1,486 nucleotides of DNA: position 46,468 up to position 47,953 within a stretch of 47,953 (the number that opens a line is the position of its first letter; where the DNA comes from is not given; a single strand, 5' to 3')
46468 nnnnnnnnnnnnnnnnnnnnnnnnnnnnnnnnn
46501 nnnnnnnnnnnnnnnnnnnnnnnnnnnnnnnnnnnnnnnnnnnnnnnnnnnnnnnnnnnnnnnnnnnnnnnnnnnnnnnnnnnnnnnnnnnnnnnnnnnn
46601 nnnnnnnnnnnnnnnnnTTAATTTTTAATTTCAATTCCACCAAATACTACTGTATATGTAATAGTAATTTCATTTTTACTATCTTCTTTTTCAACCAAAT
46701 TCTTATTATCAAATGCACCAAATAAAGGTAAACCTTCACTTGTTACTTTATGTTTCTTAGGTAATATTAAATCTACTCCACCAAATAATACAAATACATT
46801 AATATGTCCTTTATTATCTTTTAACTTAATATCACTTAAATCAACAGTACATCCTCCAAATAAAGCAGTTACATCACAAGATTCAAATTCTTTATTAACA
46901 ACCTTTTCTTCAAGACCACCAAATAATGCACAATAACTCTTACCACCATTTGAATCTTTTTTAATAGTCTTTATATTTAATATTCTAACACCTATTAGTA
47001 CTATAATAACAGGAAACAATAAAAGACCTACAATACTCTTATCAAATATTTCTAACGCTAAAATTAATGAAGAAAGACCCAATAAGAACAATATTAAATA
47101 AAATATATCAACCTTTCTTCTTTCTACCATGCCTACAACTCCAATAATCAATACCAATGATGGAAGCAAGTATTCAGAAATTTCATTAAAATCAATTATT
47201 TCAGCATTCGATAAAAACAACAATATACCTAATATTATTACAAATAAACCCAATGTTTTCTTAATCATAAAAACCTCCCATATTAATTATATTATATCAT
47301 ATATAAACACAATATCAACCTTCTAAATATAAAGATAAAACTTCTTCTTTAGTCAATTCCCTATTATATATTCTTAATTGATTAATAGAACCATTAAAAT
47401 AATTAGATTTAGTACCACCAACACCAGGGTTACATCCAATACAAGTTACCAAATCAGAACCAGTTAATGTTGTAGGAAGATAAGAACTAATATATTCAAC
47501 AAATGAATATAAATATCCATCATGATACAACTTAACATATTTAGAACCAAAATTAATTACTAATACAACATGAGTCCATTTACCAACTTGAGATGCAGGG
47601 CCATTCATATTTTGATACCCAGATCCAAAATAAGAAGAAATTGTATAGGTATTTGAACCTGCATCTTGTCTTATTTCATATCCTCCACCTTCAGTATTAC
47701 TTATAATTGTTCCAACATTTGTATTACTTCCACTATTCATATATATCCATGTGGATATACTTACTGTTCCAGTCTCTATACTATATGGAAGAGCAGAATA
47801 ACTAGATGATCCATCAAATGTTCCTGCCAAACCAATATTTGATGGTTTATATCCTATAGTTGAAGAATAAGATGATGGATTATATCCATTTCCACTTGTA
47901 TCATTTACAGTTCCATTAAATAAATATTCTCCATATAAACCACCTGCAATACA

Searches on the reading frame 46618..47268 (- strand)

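Call 22: search_protein_families(library=pfam, proteins=[window:46618-47268:-], max_evalue=0.01)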
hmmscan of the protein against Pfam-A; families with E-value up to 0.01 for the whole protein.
window:46618-47268:- (216 aa): 3 families
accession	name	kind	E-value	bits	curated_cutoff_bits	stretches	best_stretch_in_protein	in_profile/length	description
PF22570.1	LiaF-TM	-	5.1e-10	40.5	27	1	6-97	2-91/98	LiaF transmembrane domain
PF09922.15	LiaF-like_C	-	7.2e-06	26.3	29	1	117-190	3-76/114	Cell wall-active antibiotics response LiaF, C-terminal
PF18917.5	LiaI-LiaF-like_TM1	-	1.6e-05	25.3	27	1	5-45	2-40/42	LiaI-LiaF-like transmembrane region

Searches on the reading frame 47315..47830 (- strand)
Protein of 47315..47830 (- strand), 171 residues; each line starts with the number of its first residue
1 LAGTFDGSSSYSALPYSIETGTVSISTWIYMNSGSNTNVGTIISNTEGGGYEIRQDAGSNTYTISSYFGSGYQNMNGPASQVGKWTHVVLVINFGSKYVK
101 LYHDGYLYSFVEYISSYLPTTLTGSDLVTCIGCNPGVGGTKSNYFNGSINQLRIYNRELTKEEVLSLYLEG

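Call 22: search_protein_families(library=pfam, proteins=[window:47315-47830:-], max_evalue=0.01)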
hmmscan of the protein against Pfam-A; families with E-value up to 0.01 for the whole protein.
window:47315-47830:- (171 aa): 2 families
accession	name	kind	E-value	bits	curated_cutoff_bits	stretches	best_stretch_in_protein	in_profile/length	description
PF13385.13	Laminin_G_3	-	1.2e-21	77.9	27.6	1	6-164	1-150/151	Concanavalin A-like lectin/glucanases superfamily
PF02973.23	Sialidase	-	2.6e-05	24.3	26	1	49-166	72-183/189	Sialidase, N-terminal domain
